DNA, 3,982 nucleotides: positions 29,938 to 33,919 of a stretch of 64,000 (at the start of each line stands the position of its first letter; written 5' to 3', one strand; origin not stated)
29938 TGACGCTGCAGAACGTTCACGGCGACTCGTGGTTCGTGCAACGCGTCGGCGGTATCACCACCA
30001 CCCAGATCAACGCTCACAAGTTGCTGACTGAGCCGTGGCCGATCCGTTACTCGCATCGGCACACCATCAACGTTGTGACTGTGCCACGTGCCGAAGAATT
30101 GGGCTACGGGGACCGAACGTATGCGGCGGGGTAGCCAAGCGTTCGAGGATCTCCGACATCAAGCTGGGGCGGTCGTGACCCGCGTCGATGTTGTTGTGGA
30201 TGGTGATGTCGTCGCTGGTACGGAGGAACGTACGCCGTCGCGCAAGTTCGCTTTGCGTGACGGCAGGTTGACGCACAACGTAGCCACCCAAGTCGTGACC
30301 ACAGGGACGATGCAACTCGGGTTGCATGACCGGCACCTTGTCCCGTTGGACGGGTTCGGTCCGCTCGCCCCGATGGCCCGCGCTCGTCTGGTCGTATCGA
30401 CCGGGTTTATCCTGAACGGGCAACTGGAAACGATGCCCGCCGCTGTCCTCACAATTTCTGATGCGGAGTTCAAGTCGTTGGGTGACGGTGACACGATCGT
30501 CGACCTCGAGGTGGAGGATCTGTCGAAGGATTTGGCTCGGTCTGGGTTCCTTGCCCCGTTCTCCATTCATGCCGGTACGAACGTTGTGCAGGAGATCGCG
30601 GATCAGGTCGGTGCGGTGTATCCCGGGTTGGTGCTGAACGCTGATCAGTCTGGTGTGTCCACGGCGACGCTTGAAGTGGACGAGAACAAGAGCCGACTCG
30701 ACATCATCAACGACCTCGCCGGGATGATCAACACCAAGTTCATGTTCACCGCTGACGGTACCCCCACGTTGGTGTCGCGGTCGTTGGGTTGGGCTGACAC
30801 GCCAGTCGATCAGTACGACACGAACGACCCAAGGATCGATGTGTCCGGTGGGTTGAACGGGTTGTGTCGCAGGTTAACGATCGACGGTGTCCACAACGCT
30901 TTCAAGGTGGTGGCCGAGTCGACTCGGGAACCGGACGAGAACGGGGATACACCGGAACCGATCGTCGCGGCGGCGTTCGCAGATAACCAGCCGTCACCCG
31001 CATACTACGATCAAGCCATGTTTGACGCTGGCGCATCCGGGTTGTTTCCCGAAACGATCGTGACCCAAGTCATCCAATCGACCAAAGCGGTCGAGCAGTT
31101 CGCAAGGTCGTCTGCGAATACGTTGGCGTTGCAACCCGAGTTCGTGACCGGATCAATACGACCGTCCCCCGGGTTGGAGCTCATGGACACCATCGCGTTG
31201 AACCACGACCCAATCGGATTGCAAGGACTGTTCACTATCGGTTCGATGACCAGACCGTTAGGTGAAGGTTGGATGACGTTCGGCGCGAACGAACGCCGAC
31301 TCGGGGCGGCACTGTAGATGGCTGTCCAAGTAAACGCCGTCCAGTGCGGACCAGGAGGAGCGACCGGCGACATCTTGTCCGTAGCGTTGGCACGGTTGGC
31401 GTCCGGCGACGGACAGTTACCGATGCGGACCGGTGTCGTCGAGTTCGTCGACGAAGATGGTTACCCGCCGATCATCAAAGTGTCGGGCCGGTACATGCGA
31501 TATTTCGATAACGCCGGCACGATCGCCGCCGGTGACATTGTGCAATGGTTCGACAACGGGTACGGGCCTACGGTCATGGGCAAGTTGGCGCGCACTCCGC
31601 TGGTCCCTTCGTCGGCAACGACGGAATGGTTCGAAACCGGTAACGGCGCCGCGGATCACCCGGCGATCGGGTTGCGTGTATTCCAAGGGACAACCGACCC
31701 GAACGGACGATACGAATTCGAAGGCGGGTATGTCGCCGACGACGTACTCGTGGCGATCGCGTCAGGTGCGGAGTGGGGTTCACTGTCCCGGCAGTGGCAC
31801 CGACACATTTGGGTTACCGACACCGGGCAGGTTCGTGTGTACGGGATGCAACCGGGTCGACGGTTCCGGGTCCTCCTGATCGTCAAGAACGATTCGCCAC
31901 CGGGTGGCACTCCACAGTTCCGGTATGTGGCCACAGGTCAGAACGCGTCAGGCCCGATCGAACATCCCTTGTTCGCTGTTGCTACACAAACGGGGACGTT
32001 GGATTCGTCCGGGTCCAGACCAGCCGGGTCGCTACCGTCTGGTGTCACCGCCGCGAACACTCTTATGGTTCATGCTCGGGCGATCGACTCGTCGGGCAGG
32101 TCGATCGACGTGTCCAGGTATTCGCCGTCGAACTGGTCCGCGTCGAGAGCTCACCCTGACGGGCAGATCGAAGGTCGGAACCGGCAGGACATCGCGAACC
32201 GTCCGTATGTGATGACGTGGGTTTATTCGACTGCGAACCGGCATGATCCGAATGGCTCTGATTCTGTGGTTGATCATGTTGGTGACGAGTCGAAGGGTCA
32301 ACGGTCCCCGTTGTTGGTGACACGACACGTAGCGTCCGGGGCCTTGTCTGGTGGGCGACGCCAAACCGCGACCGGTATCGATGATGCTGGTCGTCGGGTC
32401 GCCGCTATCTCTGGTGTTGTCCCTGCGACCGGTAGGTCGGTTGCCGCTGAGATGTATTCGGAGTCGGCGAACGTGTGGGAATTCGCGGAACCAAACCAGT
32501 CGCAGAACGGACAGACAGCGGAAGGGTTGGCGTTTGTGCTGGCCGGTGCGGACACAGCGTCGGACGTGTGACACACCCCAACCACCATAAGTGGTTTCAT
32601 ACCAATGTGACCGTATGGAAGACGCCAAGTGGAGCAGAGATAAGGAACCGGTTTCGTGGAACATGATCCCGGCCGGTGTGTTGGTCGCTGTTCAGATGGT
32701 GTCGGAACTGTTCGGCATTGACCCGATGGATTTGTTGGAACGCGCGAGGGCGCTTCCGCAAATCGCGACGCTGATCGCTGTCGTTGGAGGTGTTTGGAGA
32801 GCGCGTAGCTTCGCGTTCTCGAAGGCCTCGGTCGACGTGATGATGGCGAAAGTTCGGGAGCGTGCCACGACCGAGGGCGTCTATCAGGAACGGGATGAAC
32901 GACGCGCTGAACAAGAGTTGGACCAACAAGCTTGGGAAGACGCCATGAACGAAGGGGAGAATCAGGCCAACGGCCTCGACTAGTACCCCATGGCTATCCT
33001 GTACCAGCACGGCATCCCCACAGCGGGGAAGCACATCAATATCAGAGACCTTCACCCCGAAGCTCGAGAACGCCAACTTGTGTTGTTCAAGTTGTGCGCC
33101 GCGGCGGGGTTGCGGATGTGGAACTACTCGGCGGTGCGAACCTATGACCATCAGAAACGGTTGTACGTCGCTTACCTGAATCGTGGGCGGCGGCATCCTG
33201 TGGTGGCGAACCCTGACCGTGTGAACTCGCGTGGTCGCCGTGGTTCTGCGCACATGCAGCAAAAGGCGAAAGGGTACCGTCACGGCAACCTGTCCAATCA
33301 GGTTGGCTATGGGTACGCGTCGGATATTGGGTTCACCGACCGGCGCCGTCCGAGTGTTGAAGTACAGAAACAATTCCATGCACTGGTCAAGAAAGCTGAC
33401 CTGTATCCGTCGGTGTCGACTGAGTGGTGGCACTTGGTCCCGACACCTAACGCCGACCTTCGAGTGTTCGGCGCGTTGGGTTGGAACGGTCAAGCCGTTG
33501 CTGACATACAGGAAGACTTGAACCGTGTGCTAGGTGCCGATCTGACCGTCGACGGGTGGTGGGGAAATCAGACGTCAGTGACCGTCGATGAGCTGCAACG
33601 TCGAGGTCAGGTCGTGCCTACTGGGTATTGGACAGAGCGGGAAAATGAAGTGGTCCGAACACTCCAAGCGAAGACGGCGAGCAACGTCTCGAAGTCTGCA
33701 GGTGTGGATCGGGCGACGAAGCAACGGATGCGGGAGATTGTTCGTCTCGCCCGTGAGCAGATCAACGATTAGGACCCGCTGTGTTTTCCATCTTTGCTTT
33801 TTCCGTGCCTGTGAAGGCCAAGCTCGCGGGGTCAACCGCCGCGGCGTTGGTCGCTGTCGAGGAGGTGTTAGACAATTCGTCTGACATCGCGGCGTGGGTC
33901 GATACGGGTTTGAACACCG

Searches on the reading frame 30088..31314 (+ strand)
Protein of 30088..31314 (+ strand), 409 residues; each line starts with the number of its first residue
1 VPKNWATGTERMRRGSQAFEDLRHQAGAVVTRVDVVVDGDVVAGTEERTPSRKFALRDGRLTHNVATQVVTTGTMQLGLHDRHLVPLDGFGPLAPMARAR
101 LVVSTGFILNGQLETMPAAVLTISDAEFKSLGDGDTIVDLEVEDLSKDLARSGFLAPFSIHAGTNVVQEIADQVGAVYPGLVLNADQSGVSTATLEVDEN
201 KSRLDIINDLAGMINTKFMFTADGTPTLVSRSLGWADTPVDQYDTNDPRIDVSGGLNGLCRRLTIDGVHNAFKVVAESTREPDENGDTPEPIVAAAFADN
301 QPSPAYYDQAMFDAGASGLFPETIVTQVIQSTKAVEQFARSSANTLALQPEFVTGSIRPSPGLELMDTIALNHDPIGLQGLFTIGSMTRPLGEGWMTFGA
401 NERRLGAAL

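Call 10: search_protein_families(library=phrogs, proteins=[window:30088-31314:+], max_evalue=0.001)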
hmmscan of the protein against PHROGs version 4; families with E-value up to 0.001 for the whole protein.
window:30088-31314:+ (409 aa): 1 family
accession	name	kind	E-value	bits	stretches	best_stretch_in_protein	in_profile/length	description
phrog_1887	-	tail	3.8e-16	60.2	1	16-394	289-645/670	tail protein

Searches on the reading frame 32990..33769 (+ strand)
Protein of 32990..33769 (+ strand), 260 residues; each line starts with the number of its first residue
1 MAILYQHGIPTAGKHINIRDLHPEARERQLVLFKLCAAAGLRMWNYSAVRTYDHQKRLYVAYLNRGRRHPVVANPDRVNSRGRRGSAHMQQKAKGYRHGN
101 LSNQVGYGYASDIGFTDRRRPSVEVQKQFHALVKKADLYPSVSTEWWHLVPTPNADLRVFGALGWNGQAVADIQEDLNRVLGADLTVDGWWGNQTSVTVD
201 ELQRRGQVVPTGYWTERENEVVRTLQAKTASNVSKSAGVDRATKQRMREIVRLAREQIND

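Call 32: search_protein_families(library=pfam, proteins=[window:32990-33769:+], max_evalue=0.01)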
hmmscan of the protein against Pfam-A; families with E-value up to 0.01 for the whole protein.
window:32990-33769:+ (260 aa): 2 families
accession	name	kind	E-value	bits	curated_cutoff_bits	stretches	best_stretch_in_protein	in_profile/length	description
PF01471.23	PG_binding_1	-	1.8e-05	25.3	23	1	166-216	1-51/57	Putative peptidoglycan binding domain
PF02557.22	VanY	-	0.001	19.3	25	1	20-87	3-48/132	D-alanyl-D-alanine carboxypeptidase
